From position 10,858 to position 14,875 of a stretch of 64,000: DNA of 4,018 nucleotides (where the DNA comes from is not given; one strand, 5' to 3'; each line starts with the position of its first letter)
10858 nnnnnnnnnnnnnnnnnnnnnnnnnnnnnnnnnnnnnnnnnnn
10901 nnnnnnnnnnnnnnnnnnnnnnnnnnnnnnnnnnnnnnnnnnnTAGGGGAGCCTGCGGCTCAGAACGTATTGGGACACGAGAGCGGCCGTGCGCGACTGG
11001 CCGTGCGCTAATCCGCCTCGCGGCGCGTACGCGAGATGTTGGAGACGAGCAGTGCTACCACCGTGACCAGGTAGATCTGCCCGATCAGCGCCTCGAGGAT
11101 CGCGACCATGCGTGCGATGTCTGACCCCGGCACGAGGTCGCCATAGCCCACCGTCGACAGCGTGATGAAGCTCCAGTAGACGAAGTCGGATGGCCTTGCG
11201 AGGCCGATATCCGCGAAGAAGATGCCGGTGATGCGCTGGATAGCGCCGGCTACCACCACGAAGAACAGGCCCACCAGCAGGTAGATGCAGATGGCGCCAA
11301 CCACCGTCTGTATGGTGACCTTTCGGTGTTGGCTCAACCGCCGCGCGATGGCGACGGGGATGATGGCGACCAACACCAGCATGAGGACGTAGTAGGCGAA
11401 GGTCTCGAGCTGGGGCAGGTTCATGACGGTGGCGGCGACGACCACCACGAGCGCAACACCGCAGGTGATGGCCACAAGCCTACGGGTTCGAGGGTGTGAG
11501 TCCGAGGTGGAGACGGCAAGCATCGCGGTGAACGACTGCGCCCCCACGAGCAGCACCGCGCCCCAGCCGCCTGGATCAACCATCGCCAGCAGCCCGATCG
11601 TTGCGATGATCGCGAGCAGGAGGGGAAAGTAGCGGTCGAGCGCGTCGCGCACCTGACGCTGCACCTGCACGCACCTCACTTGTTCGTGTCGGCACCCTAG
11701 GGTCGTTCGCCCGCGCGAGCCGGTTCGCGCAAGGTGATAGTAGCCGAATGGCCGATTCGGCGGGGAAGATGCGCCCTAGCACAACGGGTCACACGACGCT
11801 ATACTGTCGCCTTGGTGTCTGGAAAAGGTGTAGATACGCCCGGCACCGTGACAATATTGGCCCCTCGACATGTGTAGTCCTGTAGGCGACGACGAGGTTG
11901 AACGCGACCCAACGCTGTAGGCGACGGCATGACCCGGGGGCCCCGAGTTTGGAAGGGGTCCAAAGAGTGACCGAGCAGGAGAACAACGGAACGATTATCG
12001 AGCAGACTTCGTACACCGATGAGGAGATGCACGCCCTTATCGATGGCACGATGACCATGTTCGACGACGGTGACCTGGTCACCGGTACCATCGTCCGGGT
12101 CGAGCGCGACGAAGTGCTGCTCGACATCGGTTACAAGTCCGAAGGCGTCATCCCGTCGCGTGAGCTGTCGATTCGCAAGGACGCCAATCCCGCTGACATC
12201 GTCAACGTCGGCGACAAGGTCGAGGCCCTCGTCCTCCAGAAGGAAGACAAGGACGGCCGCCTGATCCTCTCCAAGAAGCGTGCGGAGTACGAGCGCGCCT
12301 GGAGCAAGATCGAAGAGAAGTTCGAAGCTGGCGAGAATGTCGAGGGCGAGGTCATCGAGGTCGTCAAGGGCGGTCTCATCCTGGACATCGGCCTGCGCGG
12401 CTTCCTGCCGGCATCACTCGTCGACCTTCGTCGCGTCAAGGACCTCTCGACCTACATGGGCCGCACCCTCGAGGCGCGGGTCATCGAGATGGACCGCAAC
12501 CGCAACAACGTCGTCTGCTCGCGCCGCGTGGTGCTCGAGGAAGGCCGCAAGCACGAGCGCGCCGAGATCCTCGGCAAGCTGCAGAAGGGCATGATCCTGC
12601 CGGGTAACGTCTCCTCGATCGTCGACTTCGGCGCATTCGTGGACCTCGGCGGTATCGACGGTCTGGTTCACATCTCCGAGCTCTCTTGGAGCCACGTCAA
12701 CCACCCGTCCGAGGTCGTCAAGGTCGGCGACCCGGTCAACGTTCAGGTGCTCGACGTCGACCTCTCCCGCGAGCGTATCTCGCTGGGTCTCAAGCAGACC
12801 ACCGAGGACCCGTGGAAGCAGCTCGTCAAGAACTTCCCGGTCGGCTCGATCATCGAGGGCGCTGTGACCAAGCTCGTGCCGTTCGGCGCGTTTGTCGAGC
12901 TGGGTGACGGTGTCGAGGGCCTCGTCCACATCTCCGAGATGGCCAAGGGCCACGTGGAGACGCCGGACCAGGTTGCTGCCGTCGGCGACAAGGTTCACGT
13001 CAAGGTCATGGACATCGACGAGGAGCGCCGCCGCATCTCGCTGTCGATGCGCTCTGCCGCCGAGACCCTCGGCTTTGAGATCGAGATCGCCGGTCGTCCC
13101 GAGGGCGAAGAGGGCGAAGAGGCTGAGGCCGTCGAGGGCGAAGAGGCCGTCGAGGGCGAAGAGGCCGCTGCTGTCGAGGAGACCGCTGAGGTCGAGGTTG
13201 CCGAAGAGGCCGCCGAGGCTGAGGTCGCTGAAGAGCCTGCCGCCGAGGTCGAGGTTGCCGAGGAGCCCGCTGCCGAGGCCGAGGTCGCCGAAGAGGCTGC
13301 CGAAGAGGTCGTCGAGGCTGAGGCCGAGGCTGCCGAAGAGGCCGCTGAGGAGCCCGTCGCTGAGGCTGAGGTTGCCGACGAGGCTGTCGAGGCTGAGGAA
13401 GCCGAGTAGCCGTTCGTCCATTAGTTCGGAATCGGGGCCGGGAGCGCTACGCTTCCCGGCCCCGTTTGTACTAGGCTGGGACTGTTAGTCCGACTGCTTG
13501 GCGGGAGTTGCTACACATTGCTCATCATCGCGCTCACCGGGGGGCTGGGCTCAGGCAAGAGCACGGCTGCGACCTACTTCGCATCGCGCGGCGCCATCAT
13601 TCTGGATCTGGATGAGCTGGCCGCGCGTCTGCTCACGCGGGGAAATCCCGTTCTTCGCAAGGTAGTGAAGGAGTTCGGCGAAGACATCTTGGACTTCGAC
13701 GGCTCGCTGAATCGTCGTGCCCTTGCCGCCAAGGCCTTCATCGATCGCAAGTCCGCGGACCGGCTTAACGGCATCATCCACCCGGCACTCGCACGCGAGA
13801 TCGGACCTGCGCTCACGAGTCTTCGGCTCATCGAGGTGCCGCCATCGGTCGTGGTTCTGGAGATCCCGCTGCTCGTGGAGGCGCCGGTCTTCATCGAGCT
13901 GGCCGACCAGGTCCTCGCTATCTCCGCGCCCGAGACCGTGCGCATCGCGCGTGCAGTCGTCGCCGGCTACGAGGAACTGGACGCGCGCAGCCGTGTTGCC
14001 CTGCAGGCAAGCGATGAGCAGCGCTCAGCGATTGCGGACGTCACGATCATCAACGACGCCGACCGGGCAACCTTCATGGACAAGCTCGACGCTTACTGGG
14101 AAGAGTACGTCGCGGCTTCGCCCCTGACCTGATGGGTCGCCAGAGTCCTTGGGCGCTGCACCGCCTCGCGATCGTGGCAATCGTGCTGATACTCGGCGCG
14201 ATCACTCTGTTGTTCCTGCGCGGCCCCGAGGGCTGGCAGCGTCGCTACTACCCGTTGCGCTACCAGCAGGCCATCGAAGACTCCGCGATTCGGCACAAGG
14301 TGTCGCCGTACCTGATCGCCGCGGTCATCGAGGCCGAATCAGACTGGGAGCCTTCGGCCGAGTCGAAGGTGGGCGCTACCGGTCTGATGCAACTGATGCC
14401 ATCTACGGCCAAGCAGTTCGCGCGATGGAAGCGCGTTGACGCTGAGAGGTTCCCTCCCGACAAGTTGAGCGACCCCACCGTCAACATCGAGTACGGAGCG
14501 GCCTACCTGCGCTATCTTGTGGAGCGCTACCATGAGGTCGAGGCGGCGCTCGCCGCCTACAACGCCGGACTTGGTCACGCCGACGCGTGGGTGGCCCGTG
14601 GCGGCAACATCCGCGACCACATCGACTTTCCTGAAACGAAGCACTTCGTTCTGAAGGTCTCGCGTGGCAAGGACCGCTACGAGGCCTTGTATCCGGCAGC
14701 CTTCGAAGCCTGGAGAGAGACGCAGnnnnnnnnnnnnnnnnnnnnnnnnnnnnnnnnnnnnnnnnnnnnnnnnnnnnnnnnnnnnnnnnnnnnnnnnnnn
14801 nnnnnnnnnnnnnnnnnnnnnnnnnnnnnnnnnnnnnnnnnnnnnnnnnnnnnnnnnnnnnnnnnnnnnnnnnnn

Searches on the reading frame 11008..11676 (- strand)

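Call 14: search_protein_families(library=pfam, proteins=[window:11008-11676:-], max_evalue=0.001)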
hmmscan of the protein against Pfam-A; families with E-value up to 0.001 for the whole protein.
window:11008-11676:- (222 aa): 2 families
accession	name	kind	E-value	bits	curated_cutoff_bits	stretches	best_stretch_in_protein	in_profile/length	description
PF07885.22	Ion_trans_2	-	7.3e-13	48.6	22.5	1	158-214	21-77/79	Ion channel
PF00520.37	Ion_trans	-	0.00066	19.4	25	0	86-221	87-240/241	Ion transport protein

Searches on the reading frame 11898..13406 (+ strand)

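Call 14: search_protein_families(library=pfam, proteins=[window:11898-13406:+], max_evalue=0.001)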
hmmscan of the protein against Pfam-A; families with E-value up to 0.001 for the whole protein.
window:11898-13406:+ (503 aa): 4 families
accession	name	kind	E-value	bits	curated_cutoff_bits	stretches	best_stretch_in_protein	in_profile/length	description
PF00575.29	S1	-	5.9e-77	254.5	22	4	227-299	1-74/74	S1 RNA binding domain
PF23459.1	S1_RRP5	-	6.6e-20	71.9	27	2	316-383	4-71/72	RRP5 S1 domain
PF21710.3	Spt6_S1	-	5e-12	46.4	27.5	0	312-386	13-88/91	Spt6, S1/OB domain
PF13509.12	S1_2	-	3.8e-05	24.2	21.8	0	315-359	1-44/61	S1 domain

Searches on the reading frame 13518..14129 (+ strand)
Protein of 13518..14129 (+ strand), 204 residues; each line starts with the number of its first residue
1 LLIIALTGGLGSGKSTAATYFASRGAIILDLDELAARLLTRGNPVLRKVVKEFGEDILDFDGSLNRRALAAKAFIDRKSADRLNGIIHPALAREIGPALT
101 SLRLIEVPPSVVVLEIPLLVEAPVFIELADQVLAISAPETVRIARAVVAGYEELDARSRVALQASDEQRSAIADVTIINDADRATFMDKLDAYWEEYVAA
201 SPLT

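Call 14: search_protein_families(library=pfam, proteins=[window:13518-14129:+], max_evalue=0.001)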
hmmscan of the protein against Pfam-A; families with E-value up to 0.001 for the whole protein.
window:13518-14129:+ (204 aa): 2 families
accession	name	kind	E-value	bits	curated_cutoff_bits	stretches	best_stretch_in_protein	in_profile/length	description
PF01121.26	CoaE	-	4.7e-43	147.4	27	1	2-182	1-177/180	Dephospho-CoA kinase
PF13671.12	AAA_33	-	0.00015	22.5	27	0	4-71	2-69/143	AAA domain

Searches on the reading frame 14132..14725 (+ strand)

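Call 15: search_protein_families(library=pfam, proteins=[window:14132-14725:+], max_evalue=0.001)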
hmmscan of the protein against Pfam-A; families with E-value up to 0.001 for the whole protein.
window:14132-14725:+ (198 aa): 1 family
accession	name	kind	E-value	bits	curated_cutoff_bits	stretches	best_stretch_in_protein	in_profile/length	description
PF01464.25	SLT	-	1.4e-28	99.2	21.3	1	49-158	4-109/117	Transglycosylase SLT domain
